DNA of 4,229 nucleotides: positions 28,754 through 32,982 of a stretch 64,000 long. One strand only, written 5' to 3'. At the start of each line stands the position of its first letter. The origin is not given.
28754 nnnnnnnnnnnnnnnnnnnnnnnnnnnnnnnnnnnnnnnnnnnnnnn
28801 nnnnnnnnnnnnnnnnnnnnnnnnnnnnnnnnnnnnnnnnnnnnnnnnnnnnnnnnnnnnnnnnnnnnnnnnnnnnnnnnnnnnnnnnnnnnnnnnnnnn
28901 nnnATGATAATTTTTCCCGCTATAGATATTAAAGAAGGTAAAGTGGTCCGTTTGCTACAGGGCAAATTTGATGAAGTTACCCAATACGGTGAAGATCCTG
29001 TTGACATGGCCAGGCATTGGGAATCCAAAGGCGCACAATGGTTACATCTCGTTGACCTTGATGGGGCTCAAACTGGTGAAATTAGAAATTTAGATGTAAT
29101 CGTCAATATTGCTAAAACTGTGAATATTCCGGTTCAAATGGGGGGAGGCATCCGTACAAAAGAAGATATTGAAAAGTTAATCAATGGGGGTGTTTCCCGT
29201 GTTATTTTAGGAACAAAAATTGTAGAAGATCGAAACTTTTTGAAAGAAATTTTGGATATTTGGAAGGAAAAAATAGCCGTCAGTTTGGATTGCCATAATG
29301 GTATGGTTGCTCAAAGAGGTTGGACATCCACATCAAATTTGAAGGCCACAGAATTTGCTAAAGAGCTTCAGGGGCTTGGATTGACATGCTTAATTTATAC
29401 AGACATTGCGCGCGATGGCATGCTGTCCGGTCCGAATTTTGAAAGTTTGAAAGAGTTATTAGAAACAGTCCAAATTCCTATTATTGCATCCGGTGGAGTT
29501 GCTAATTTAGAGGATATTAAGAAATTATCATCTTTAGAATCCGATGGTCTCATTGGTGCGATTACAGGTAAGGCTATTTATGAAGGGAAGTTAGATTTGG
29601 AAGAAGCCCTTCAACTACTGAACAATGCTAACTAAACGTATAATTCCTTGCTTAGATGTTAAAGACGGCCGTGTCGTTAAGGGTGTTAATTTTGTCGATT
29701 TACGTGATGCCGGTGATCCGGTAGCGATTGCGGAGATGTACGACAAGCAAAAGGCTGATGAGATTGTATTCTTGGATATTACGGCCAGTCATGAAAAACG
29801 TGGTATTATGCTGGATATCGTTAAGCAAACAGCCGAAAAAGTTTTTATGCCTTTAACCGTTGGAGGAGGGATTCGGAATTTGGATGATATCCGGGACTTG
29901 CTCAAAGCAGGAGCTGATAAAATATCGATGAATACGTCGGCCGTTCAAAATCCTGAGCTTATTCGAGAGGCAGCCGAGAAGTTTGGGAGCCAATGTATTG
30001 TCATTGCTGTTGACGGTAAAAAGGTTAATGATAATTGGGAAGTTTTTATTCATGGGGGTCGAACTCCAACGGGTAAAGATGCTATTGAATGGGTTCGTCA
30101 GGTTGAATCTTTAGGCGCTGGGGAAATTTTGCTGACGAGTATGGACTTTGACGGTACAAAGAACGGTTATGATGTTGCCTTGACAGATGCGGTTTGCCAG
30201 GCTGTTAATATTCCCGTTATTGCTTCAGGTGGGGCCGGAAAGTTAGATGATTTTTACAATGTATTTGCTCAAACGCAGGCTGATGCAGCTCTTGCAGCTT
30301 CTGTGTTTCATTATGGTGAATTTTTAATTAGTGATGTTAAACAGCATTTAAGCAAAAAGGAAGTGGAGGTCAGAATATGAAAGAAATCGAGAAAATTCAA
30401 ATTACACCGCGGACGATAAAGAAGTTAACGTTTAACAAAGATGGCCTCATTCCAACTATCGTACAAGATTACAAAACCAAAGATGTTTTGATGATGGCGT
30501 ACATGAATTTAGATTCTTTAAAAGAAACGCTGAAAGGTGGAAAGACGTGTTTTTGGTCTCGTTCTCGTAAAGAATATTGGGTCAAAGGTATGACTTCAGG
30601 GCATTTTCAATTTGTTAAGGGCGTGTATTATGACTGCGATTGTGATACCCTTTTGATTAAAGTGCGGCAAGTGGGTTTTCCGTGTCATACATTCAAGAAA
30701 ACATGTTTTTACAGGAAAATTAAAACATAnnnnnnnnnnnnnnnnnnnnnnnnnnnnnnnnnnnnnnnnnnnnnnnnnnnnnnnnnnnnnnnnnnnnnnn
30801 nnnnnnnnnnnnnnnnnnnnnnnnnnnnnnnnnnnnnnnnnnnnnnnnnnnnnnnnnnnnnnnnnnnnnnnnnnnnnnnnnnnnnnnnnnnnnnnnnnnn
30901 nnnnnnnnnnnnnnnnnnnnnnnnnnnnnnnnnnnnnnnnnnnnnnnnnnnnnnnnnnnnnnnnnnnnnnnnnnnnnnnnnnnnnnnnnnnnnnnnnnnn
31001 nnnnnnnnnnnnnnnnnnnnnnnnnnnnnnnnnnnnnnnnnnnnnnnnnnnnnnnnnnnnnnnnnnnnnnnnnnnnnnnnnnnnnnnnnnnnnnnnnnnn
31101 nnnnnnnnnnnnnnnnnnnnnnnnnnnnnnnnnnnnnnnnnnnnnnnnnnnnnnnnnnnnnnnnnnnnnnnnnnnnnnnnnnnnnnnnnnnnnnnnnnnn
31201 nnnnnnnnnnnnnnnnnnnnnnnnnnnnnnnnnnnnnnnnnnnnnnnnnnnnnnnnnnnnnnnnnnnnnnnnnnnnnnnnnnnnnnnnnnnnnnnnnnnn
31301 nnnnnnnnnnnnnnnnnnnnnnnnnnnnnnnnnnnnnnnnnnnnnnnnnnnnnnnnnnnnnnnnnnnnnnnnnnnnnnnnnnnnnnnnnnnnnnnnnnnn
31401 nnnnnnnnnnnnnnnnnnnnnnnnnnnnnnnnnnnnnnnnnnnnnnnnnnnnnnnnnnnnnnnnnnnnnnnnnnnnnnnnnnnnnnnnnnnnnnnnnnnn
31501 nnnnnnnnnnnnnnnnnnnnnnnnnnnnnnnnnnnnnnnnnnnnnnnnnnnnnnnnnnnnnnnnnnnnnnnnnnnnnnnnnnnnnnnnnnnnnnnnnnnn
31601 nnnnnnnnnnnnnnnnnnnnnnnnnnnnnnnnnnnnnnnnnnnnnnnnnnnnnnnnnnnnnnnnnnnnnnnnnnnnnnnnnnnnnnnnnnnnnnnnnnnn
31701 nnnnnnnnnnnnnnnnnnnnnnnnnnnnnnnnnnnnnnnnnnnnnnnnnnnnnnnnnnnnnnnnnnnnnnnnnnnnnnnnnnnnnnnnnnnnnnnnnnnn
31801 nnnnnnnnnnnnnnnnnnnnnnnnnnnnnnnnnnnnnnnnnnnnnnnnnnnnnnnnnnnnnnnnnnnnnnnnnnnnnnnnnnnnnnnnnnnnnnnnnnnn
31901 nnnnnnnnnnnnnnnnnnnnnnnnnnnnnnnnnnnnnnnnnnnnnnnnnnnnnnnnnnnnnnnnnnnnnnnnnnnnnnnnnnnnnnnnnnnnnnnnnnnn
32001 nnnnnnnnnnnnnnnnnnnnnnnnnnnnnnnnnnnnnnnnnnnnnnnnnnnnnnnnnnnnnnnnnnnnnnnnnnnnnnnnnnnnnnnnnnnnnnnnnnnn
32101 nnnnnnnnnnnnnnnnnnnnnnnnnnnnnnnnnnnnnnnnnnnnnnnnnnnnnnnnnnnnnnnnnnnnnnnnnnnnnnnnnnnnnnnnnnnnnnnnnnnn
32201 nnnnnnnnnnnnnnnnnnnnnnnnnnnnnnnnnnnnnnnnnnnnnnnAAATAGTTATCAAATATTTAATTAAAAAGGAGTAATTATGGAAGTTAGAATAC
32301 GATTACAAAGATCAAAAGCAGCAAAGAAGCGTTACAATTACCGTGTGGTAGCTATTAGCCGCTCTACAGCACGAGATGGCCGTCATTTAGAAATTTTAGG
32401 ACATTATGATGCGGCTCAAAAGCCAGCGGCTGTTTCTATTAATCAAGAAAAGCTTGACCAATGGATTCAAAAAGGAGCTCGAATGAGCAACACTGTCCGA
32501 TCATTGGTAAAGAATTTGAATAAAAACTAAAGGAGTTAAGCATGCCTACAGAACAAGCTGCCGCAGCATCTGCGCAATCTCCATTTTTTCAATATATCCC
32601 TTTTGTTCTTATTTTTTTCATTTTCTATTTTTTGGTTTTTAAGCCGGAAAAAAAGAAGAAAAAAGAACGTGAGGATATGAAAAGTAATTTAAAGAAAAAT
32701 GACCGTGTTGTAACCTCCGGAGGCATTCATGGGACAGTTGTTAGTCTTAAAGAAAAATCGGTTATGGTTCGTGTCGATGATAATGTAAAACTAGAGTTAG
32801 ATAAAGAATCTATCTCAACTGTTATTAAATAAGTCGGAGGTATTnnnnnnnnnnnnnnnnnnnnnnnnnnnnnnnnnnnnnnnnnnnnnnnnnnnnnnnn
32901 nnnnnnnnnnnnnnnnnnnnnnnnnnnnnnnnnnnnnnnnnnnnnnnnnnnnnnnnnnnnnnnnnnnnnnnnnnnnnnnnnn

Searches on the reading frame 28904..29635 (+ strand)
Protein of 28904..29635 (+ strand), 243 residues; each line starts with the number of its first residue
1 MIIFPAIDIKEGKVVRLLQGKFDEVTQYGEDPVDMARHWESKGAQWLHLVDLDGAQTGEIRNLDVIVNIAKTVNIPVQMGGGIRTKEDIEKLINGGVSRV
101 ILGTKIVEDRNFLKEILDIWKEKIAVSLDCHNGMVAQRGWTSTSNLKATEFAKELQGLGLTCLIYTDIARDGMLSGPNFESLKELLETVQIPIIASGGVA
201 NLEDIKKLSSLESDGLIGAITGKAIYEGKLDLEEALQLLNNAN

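Call 73: search_protein_families(library=pfam, proteins=[window:28904-29635:+], max_evalue=0.0001)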
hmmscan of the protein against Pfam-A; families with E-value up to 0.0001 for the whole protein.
window:28904-29635:+ (243 aa): 6 families
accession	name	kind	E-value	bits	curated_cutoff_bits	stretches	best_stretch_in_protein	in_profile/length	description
PF00977.27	His_biosynth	-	6.6e-82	274.8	23.6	1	3-230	2-227/228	Histidine biosynthesis protein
PF01207.24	Dus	-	4e-07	29.9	20.4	0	140-226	133-218/311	Dihydrouridine synthase (Dus)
PF03060.21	NMO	-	8.6e-07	29.1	28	0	57-106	176-225/331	Nitronate monooxygenase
PF02581.23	TMP-TENI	-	2.4e-05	24.2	27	0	59-102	134-176/180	Thiamine monophosphate synthase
PF04309.18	G3P_antiterm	-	3.8e-05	23.6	27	0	64-100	129-165/173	Glycerol-3-phosphate responsive antiterminator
PF01180.27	DHO_dh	-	5.8e-05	22.9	27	0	62-118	226-285/291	Dihydroorotate dehydrogenase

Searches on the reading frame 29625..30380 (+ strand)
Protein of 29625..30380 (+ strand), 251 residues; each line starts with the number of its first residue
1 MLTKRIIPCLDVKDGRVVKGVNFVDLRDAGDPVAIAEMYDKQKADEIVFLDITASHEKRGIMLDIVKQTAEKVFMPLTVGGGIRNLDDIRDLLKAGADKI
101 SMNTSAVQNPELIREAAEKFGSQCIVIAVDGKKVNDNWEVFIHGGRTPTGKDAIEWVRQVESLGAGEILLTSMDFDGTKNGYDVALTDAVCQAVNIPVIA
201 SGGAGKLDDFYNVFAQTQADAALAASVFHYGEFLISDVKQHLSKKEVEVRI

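Call 73: search_protein_families(library=pfam, proteins=[window:29625-30380:+], max_evalue=0.0001)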
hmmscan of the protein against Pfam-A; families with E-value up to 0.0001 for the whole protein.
window:29625-30380:+ (251 aa): 5 families
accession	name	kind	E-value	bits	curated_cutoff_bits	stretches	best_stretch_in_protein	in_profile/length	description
PF00977.27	His_biosynth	-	1.7e-88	296.4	23.6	1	5-233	1-227/228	Histidine biosynthesis protein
PF01207.24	Dus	-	2.7e-07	30.4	20.4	0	61-118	171-228/311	Dihydrouridine synthase (Dus)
PF03060.21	NMO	-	1e-05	25.5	28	0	154-217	146-215/331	Nitronate monooxygenase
PF02581.23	TMP-TENI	-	1.5e-05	24.9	27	0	41-102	113-176/180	Thiamine monophosphate synthase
PF04309.18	G3P_antiterm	-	4.7e-05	23.3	27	0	60-105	125-170/173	Glycerol-3-phosphate responsive antiterminator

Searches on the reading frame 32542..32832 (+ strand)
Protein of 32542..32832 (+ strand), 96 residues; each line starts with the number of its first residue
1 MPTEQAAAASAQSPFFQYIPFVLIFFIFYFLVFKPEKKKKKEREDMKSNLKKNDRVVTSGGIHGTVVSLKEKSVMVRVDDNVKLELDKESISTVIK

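Call 65: search_protein_families(library=pfam, proteins=[window:32542-32832:+], max_evalue=0.0001)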
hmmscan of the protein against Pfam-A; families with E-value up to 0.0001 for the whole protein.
window:32542-32832:+ (96 aa): 1 family
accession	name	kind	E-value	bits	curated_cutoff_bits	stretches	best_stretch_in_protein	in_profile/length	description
PF02699.20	YajC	-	1e-27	96.2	28.2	1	17-92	2-77/78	Preprotein translocase subunit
